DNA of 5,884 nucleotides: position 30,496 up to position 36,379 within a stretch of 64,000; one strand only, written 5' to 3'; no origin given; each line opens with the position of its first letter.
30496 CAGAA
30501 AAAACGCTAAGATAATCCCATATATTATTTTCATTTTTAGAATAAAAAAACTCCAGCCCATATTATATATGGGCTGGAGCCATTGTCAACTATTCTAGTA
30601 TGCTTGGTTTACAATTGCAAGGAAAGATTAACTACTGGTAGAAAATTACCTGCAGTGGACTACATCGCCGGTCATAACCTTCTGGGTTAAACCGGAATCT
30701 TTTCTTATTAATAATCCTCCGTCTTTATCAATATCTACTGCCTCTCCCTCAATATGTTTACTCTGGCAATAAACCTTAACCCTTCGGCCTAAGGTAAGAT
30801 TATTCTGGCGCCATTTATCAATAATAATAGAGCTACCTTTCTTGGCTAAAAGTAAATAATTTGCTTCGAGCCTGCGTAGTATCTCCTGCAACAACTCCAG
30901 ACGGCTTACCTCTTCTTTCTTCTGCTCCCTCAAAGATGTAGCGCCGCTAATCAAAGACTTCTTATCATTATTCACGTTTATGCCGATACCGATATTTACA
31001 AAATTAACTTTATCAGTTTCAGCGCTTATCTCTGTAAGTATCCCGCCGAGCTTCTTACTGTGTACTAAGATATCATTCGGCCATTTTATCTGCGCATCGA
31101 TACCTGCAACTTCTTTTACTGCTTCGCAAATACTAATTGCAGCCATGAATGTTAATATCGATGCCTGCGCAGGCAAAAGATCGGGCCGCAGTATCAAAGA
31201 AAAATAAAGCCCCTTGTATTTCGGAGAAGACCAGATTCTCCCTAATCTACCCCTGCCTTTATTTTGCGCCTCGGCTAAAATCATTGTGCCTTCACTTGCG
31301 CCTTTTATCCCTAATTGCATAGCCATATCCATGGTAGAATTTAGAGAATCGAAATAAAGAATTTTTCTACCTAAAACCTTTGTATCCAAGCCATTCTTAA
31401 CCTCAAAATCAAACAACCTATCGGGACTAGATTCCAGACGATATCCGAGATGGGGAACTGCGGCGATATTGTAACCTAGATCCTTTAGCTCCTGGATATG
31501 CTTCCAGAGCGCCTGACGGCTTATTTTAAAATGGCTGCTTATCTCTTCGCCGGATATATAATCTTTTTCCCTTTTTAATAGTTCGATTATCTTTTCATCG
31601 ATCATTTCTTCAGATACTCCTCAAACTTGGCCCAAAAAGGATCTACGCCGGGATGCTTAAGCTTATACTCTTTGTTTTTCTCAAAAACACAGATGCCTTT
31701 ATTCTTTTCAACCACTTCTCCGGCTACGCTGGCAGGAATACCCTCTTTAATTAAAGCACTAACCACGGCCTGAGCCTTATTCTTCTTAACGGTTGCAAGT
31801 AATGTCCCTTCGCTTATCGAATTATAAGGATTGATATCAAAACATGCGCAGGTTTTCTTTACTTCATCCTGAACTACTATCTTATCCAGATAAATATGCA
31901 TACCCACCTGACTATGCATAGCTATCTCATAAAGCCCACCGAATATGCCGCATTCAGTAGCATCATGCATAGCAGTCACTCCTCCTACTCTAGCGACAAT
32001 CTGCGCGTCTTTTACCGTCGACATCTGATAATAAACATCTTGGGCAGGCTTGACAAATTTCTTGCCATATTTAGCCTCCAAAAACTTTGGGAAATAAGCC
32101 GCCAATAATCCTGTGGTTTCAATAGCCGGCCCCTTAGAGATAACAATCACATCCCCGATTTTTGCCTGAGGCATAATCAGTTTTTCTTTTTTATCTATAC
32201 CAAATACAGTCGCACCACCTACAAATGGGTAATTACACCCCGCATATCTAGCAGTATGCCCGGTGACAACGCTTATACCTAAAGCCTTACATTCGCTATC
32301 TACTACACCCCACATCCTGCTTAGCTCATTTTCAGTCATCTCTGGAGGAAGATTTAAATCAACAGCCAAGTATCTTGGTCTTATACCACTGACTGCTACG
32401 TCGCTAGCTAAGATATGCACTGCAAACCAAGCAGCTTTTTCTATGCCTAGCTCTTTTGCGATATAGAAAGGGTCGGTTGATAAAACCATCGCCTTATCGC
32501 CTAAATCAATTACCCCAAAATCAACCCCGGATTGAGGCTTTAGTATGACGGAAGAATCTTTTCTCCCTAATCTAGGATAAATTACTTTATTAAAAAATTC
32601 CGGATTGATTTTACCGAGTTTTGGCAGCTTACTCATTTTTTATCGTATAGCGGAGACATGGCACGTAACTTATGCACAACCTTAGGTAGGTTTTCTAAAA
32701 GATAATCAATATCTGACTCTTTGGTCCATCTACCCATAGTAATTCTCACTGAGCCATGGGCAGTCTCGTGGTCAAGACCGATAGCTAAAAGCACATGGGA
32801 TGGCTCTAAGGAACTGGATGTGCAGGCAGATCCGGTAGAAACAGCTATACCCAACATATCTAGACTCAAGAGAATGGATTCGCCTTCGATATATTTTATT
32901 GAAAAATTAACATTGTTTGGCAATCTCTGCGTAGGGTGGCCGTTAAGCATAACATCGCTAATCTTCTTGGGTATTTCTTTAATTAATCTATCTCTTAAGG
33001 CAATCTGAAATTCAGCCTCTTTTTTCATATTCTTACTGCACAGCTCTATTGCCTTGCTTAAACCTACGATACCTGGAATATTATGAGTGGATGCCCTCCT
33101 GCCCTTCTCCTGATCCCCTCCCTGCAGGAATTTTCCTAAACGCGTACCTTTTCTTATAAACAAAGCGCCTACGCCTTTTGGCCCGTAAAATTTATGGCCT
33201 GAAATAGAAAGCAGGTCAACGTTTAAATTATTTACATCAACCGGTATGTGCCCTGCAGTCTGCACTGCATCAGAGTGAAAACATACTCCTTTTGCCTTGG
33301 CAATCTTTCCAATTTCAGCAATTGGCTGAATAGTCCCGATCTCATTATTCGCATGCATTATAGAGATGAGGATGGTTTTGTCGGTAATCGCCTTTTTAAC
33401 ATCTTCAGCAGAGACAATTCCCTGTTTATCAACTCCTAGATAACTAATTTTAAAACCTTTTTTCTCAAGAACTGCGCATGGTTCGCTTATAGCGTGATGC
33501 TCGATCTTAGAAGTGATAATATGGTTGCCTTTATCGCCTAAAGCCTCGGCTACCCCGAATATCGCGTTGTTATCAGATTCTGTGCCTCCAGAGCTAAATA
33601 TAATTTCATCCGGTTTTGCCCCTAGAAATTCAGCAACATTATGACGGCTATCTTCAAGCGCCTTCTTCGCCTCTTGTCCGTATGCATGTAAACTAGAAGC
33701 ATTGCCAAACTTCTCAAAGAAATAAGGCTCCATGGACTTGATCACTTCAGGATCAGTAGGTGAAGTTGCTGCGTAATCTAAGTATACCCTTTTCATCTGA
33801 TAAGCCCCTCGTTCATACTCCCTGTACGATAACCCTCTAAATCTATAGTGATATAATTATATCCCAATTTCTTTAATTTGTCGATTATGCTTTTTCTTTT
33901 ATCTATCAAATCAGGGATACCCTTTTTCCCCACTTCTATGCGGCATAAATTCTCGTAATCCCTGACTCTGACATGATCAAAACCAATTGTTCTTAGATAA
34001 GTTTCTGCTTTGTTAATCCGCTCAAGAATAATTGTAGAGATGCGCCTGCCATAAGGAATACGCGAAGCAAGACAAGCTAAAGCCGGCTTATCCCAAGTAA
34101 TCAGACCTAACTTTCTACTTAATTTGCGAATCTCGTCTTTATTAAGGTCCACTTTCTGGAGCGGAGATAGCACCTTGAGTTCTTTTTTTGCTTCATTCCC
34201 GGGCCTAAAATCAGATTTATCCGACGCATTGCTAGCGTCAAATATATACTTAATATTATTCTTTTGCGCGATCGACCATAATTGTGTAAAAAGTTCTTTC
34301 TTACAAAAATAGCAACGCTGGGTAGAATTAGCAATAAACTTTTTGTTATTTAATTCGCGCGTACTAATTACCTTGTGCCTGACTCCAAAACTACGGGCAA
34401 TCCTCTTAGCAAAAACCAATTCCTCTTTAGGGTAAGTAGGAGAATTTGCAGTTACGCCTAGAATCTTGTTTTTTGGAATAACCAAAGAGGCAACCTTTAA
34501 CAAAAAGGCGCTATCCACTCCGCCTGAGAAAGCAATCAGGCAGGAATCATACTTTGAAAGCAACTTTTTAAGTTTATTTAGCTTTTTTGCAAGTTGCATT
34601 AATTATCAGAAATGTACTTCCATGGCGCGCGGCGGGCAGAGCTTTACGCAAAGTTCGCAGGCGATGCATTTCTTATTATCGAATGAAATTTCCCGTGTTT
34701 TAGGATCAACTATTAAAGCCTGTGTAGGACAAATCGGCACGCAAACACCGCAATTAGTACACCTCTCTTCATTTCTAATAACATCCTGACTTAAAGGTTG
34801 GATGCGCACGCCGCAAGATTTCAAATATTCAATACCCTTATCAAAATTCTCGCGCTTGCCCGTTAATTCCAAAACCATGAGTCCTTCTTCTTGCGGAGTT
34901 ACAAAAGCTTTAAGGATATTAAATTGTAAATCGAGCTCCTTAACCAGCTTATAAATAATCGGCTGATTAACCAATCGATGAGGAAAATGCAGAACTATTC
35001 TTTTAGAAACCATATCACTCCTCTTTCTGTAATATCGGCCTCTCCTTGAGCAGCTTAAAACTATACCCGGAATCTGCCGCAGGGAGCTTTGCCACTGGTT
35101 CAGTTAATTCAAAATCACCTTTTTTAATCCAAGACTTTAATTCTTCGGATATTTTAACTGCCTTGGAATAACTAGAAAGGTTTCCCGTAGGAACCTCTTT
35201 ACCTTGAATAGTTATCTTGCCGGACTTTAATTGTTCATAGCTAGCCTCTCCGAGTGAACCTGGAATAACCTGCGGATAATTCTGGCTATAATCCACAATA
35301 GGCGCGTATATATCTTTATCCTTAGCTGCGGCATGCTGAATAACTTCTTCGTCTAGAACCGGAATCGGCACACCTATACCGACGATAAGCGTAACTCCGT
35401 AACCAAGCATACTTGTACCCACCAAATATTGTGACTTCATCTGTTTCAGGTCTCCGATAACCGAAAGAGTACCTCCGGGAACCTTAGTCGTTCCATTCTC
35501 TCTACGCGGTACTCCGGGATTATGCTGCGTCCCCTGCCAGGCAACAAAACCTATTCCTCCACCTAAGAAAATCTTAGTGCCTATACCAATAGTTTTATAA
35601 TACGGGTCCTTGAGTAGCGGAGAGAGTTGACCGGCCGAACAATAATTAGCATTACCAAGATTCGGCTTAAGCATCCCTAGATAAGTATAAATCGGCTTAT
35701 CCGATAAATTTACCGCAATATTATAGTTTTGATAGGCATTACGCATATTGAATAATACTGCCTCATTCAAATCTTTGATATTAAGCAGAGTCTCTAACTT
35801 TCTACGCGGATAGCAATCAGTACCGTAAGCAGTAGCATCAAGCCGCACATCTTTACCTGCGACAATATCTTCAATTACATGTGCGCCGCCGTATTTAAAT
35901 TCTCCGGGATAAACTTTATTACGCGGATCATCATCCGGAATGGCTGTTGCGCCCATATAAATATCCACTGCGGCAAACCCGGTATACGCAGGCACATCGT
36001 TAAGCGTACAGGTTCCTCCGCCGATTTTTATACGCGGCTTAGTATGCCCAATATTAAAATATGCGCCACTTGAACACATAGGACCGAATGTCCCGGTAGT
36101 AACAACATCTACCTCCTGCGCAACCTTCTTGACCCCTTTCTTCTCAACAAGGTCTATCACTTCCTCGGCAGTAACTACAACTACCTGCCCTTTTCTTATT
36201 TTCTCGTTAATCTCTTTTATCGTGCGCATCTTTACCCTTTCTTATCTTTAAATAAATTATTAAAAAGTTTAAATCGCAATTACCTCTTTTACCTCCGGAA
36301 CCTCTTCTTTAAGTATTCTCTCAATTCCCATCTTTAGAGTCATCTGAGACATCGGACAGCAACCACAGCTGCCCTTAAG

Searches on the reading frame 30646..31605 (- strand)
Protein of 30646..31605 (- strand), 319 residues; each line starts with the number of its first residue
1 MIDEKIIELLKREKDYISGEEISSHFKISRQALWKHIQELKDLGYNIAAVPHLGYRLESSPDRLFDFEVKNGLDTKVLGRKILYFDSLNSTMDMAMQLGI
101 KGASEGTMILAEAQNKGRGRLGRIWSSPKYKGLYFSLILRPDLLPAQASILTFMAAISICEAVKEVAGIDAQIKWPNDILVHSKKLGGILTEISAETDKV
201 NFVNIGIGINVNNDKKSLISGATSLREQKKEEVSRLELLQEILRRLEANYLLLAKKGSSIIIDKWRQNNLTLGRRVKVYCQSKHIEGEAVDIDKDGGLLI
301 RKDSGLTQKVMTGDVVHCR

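Call 5: search_protein_families(library=pfam, proteins=[window:30646-31605:-])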
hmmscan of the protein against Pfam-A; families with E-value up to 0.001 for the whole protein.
window:30646-31605:- (319 aa): 5 families
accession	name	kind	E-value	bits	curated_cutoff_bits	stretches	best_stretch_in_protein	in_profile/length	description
PF03099.24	BPL_LplA_LipB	-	8.6e-22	77.9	21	1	85-210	2-133/133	Biotin/lipoate A/B protein ligase family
PF08279.18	HTH_11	-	5.9e-16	58.5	25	1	4-56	3-55/55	HTH domain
PF02237.23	BPL_C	-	2.6e-10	40.5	21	1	271-317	1-47/48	Biotin protein ligase C terminal domain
PF16917.10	BPL_LplA_LipB_2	-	1.4e-06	28.4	27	1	120-266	29-182/183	Biotin/lipoate A/B protein ligase family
PF13412.12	HTH_24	-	9.1e-06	25.6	21.9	1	2-45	4-46/48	Winged helix-turn-helix DNA-binding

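Call 32: search_protein_families(library=ncbifam, proteins=[window:30646-31605:-], max_evalue=0.001)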
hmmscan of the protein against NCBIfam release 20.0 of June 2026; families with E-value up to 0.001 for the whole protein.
window:30646-31605:- (319 aa): 12 families
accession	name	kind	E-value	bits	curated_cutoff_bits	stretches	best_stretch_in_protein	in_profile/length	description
TIGR00121.1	birA_ligase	equivalog_domain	2.1e-64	217.3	83.1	1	82-317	2-234/235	biotin--[acetyl-CoA-carboxylase] ligase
NF006206.0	PRK08330.1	equivalog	6.4e-59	199.2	311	1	72-315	3-238/243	biotin--protein ligase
NF008848.0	PRK11886.1-3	equivalog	2.2e-54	184.7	362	1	6-315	6-313/319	bifunctional biotin--[acetyl-CoA-carboxylase] ligase/biotin operon repressor BirA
NF008846.0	PRK11886.1-1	equivalog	8.3e-54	183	353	1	4-315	5-306/312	bifunctional biotin--[acetyl-CoA-carboxylase] ligase/biotin operon repressor BirA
NF008847.0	PRK11886.1-2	equivalog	2e-51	175.2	293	1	4-315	8-314/320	bifunctional biotin--[acetyl-CoA-carboxylase] ligase/biotin operon repressor BirA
NF008850.0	PRK11886.1-5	equivalog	4.8e-49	167.3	489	1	5-308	10-308/320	bifunctional biotin--[acetyl-CoA-carboxylase] ligase/biotin operon repressor BirA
NF008849.0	PRK11886.1-4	equivalog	1.1e-44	152.8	474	1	5-315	9-314/320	bifunctional biotin--[acetyl-CoA-carboxylase] ligase/biotin operon repressor BirA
NF005405.0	PRK06955.1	equivalog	2.7e-23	82.5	312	1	106-315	65-291/300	biotin--[acetyl-CoA-carboxylase] ligase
NF009862.0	PRK13325.1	equivalog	5.7e-19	68.2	761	1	104-315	108-320/592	bifunctional biotin--[acetyl-CoA-carboxylase] ligase/type III pantothenate kinase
NF004607.0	PRK05935.1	equivalog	4.8e-18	65.6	219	1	86-245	12-170/190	biotin--protein ligase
NF006294.0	PRK08477.1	equivalog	1.1e-17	64.1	179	1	81-300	5-205/214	biotin--[acetyl-CoA-carboxylase] ligase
TIGR00122.1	birA_repr_reg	equivalog_domain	9.2e-13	47.9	70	1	14-64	12-60/69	biotin operon repressor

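Call 44: search_solved_structures(query=window:30646-31605:-, max_evalue=1e-10, show_alignments=1)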
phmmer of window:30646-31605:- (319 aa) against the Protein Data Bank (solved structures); distinct sequences matched with E-value up to 1e-10: 27.
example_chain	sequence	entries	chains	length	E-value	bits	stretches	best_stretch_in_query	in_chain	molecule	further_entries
6apw_A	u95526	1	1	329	5e-44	154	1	5-315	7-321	Bifunctional ligase/repressor BirA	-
3rir_A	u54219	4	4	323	6.4e-44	153.7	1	5-315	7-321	Biotin-[acetyl-CoA-carboxylase] ligase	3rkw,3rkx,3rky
4ha8_A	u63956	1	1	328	6.9e-44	153.6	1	5-315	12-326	Biotin-[acetyl-CoA-carboxylase] ligase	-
4dq2_A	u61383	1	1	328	1e-43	153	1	5-315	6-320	Biotin-[acetyl-CoA-carboxylase] ligase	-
3v7c_A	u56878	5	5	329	1e-43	153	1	5-315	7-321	Biotin ligase | Bifunctional ligase/repressor BirA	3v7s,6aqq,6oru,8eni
6ndl_A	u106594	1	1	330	1.2e-43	152.8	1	5-315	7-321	Biotin Protein Ligase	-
3v7r_A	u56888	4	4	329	1.4e-43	152.5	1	5-315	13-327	Biotin ligase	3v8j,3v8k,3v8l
1wnl_A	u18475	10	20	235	5.7e-41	144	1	72-315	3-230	biotin--[acetyl-CoA-carboxylase] ligase | 235aa long hypothetical biotin-[acetyl-CoA-carboxylase] ligase | 235aa long hypothetical biotin--[acetyl-CoA-carboxyla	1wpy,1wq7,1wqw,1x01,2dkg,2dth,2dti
2djz_A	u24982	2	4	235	3.6e-40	141.4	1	72-315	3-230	235aa long hypothetical biotin-[acetyl-CoA-carboxylase] ligase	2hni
2dve_A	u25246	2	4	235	3.8e-40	141.2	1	72-315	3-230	Biotin Protein Ligase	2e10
2dxu_A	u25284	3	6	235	3.9e-40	141.2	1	72-315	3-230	biotin--[acetyl-CoA-carboxylase] ligase | 235aa long hypothetical biotin--[acetyl-CoA-carboxylase] ligase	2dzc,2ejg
2deq_A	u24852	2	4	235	5.3e-40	140.8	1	72-315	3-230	235aa long hypothetical biotin--[acetyl-CoA-carboxylase] ligase | 235aa long hypothetical biotin-[acetyl-CoA-carboxylase] ligase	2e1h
2dxt_A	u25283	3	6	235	7.3e-40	140.3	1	72-315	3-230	biotin--[acetyl-CoA-carboxylase] ligase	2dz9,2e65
2e41_A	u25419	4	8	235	2.4e-39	138.6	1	72-315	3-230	biotin--[acetyl-CoA-carboxylase] ligase | 235aa long hypothetical biotin--[acetyl-CoA-carboxylase] ligase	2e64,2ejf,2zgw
4wf2_A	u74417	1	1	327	1e-35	126.7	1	5-315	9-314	Bifunctional ligase/repressor BirA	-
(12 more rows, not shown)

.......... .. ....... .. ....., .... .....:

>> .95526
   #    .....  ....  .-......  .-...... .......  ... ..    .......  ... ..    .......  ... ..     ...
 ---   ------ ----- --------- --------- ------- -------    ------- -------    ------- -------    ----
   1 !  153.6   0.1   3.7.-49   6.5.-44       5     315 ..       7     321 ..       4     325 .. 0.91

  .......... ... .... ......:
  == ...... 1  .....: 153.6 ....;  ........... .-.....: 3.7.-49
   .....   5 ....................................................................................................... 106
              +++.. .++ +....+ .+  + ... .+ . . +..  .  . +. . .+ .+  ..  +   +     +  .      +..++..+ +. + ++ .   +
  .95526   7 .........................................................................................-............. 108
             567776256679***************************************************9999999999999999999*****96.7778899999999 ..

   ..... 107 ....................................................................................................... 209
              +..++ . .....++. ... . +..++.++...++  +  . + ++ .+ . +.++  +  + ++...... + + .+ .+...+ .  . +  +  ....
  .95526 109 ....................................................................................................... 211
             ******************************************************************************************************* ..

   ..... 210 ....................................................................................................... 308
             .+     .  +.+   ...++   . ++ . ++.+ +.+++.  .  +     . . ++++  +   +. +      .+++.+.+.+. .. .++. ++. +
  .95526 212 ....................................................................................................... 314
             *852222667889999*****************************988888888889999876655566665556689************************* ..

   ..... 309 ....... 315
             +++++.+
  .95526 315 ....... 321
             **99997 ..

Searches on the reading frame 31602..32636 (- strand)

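Call 5: search_protein_families(library=pfam, proteins=[window:31602-32636:-])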
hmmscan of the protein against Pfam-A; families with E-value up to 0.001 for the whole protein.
window:31602-32636:- (344 aa): 2 families
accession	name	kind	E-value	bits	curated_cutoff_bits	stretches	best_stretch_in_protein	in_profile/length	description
PF02769.27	AIRS_C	-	2.2e-24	86.8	23.1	1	159-315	1-152/156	AIR synthase related protein, C-terminal domain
PF00586.29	AIRS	-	6e-13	49.6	24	1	39-144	3-108/112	AIR synthase related protein, N-terminal domain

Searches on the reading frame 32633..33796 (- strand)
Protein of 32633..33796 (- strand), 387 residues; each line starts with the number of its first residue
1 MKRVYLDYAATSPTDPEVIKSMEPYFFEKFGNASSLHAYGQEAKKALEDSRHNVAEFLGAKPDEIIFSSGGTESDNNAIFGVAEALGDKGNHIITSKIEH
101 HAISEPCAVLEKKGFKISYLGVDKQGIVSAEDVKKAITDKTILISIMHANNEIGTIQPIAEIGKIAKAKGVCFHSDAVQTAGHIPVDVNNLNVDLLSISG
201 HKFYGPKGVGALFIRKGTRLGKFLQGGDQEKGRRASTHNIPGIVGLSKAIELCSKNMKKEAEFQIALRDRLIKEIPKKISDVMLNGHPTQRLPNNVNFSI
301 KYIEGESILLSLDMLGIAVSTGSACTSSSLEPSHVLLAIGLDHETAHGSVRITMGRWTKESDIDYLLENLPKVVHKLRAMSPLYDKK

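Call 5: search_protein_families(library=pfam, proteins=[window:32633-33796:-])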
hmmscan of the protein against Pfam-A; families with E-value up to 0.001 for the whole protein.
window:32633-33796:- (387 aa): 4 families
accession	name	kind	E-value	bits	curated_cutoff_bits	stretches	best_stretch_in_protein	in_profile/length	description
PF00266.25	Aminotran_5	-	3.8e-90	303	21.5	1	4-366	1-371/371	Aminotransferase class-V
PF01212.27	Beta_elim_lyase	-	1.1e-05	25.3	27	1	53-178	40-170/288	Beta-eliminating lyase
PF01041.23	DegT_DnrJ_EryC1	-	8.7e-05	22.3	19.8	1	83-182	56-151/360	DegT/DnrJ/EryC1/StrS aminotransferase family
PF01053.26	Cys_Met_Meta_PP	-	0.00015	20.9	27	1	39-205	46-201/381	Cys/Met metabolism PLP-dependent enzyme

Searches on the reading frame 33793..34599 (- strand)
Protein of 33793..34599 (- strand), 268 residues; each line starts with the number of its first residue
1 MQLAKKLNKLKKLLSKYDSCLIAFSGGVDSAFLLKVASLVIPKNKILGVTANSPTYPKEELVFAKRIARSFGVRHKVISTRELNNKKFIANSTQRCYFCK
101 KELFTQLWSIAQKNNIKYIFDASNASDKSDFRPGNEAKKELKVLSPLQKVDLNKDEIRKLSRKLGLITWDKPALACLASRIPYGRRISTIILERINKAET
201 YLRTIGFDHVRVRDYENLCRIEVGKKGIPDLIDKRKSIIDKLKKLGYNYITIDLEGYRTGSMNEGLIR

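Call 5: search_protein_families(library=pfam, proteins=[window:33793-34599:-])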
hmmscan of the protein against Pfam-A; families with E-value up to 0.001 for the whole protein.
window:33793-34599:- (268 aa): 3 families
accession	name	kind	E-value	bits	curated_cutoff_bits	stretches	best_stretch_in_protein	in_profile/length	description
PF06508.19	QueC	-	1.3e-06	28.5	22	1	20-85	2-65/210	Queuosine biosynthesis protein QueC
PF01171.26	ATP_bind_3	-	2.8e-05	24.4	27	0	20-74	2-60/182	PP-loop family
PF02540.23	NAD_synthase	-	9.7e-05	22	21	1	18-83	19-84/242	NAD synthase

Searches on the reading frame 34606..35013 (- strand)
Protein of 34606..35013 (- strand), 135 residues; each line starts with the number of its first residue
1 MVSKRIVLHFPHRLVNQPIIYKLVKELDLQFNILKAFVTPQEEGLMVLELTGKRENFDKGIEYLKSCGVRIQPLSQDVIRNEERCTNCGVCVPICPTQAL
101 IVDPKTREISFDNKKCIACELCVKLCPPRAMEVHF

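Call 5: search_protein_families(library=pfam, proteins=[window:34606-35013:-])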
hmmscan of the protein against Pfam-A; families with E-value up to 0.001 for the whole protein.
window:34606-35013:- (135 aa): 12 families
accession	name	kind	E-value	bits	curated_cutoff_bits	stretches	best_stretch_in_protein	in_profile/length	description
PF09383.16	NIL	-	1.3e-16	60.6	24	1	4-71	1-71/73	NIL domain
PF00037.32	Fer4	-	1.9e-13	50.1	21.1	2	79-100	2-23/24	4Fe-4S binding domain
PF12838.12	Fer4_7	-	2e-10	41.4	27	1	84-129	1-51/52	4Fe-4S dicluster domain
PF12837.12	Fer4_6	-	5.7e-10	39.1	25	1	80-100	4-24/24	4Fe-4S binding domain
PF12797.12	Fer4_2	-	3e-09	36.7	24.5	1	78-97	3-22/22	4Fe-4S binding domain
PF14697.11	Fer4_21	-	3.8e-09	37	35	1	81-130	4-56/59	4Fe-4S dicluster domain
PF13187.11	Fer4_9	-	5.2e-09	36.4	27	1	84-130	1-51/52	4Fe-4S dicluster domain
PF13237.11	Fer4_10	-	1.4e-08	34.9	25.5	1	78-127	2-53/53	4Fe-4S dicluster domain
PF12800.12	Fer4_4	-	9.9e-07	29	24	1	83-97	2-16/17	4Fe-4S binding domain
PF13484.11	Fer4_16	-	4.6e-06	27.8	30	1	84-103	1-20/66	4Fe-4S double cluster binding domain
PF12798.12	Fer4_3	-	0.00084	20.4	27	0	85-99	1-15/15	4Fe-4S binding domain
PF13459.11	Fer4_15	-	0.00085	20.4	22.4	0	109-128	1-20/66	4Fe-4S single cluster domain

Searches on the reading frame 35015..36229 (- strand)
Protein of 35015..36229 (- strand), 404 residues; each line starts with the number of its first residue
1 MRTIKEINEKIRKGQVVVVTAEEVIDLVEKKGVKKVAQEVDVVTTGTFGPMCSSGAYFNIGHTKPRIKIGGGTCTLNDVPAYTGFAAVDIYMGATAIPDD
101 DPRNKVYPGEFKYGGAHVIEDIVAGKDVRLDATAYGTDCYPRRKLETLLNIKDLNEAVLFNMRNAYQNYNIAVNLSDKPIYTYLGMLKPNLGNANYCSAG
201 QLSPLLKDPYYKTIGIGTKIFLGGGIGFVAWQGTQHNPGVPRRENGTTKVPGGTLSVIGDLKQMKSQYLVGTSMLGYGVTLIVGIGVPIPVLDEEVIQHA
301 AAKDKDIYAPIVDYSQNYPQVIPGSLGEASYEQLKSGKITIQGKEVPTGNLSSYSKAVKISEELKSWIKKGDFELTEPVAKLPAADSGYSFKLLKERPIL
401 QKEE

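Call 5: search_protein_families(library=pfam, proteins=[window:35015-36229:-])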
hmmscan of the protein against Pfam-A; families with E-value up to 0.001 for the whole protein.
window:35015-36229:- (404 aa): 1 family
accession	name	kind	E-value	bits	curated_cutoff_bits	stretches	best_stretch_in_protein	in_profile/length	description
PF01837.22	HcyBio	-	4.5e-152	506.4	26.2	1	16-375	1-349/349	Homocysteine biosynthesis enzyme, sulfur-incorporation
